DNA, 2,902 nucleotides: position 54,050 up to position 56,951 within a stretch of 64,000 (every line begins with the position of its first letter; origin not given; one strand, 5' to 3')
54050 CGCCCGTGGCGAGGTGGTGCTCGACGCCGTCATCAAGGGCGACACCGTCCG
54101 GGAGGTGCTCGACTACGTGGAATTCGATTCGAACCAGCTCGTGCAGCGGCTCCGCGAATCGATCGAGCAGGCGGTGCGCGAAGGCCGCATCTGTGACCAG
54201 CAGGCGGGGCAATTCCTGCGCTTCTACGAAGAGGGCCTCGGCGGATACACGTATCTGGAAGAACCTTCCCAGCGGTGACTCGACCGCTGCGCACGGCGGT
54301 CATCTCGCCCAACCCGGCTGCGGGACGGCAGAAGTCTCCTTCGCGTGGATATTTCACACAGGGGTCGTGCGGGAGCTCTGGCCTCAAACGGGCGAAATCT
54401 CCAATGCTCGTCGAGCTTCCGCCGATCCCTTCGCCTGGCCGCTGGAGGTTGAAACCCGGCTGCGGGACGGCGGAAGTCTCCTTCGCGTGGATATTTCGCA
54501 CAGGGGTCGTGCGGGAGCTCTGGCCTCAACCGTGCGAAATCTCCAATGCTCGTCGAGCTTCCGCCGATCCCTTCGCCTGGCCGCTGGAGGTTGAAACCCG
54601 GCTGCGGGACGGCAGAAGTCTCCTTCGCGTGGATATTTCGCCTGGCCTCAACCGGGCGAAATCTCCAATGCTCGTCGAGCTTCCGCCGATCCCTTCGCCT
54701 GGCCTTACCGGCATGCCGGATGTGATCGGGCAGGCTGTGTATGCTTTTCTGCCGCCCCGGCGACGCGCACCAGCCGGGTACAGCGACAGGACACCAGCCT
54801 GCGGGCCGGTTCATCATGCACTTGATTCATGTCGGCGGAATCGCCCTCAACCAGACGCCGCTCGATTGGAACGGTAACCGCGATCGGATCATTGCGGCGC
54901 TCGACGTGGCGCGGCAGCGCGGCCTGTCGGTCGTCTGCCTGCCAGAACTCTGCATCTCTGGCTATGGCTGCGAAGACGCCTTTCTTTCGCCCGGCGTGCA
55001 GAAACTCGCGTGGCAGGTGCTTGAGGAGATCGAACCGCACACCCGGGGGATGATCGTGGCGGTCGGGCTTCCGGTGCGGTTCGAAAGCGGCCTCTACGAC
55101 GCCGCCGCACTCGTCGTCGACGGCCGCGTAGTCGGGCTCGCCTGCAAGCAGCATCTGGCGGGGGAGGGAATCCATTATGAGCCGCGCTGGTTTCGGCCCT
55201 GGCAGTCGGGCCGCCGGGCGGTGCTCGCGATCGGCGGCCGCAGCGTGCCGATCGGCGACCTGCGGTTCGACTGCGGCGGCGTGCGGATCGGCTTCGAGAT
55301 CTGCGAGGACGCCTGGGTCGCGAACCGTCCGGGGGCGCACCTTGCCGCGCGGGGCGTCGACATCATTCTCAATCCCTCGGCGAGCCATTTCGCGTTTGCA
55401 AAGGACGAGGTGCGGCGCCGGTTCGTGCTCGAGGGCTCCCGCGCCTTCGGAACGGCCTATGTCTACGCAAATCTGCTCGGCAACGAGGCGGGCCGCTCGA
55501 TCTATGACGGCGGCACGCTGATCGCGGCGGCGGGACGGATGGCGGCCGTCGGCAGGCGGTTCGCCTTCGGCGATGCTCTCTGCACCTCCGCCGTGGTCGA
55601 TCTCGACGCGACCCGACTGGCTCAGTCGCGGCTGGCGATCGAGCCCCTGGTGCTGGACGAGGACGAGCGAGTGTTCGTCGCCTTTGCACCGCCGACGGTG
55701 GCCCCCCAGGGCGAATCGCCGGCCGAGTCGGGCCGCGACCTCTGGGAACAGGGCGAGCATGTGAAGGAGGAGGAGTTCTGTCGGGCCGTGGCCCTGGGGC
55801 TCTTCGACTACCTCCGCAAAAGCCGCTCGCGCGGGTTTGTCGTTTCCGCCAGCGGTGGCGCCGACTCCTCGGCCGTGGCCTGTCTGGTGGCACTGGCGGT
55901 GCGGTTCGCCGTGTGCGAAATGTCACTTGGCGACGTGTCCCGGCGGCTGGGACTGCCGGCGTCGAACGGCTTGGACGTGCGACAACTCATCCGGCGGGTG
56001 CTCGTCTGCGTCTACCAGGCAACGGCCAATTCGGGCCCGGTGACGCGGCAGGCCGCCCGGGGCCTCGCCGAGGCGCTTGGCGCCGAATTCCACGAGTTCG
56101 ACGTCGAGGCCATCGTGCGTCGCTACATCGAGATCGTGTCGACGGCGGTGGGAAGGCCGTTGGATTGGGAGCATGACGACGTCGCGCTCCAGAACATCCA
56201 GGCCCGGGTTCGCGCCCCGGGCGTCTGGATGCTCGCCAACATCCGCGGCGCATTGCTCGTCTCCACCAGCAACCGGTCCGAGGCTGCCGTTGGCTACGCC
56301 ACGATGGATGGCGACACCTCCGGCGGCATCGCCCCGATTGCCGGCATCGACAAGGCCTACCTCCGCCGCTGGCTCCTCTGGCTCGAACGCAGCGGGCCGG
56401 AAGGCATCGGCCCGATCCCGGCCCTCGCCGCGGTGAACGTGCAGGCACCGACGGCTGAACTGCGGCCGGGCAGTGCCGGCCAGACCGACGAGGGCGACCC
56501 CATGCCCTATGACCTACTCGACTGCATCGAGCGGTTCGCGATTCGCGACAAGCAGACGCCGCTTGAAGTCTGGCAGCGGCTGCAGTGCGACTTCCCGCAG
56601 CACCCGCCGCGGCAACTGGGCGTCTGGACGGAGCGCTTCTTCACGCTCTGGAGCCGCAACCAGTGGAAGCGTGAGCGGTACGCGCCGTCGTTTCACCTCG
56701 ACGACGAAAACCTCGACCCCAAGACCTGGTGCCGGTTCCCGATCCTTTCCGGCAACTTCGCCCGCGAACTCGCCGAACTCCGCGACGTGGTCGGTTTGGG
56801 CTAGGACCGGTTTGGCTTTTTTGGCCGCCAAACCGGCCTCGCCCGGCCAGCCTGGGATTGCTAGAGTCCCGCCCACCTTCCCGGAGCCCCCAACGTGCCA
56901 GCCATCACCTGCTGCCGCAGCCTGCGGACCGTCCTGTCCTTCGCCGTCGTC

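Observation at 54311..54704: Three tandem 142-bp structured units with compensatory stem changes across copies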

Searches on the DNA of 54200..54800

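Call 27: search_rna_families(source=window, start=54200, end=54800, threshold=evalue, max_evalue=10)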
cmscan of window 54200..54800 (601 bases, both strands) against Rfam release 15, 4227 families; matches with E-value up to 10: 2.
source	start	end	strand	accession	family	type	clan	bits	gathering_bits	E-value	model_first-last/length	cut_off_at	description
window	54750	54800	-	RF00671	mir-138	Gene; miRNA;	-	15.2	50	3.1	24-78/78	5'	mir-138 microRNA precursor family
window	54535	54625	-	RF03082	dinG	Gene; sRNA;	-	14.4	46.9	8.4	1-87/87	no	dinG RNA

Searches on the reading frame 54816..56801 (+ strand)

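Call 45: search_protein_families(library=ncbifam, proteins=[window:54816-56801:+], max_evalue=0.001)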
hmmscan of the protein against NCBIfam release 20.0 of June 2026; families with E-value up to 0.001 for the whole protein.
window:54816-56801:+ (662 aa): 7 families
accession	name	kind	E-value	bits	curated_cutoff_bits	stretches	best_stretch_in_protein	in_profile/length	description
NF010588.0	PRK13981.1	equivalog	4.7e-71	239.8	479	2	11-361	12-308/546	NAD+ synthase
NF002730.0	PRK02628.1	equivalog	2.8e-58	197.6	473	2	16-278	25-291/677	NAD(+) synthase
TIGR00552.1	nadE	equivalog_domain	6.1e-24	84.6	63.65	1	410-620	66-239/251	NAD(+) synthase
NF010587.0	PRK13980.1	equivalog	2.8e-19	69.3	255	1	405-518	69-173/267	NAD+ synthase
NF001979.1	PRK00768.1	equivalog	7.3e-11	42.1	250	1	442-559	116-222/266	NAD(+) synthase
NF002048.0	PRK00876.1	subfamily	2.5e-07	29.8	313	0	456-514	171-229/330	NAD(+) synthase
TIGR03381.1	agmatine_aguB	equivalog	4.2e-05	23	410.25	1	16-190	12-176/279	N-carbamoylputrescine amidase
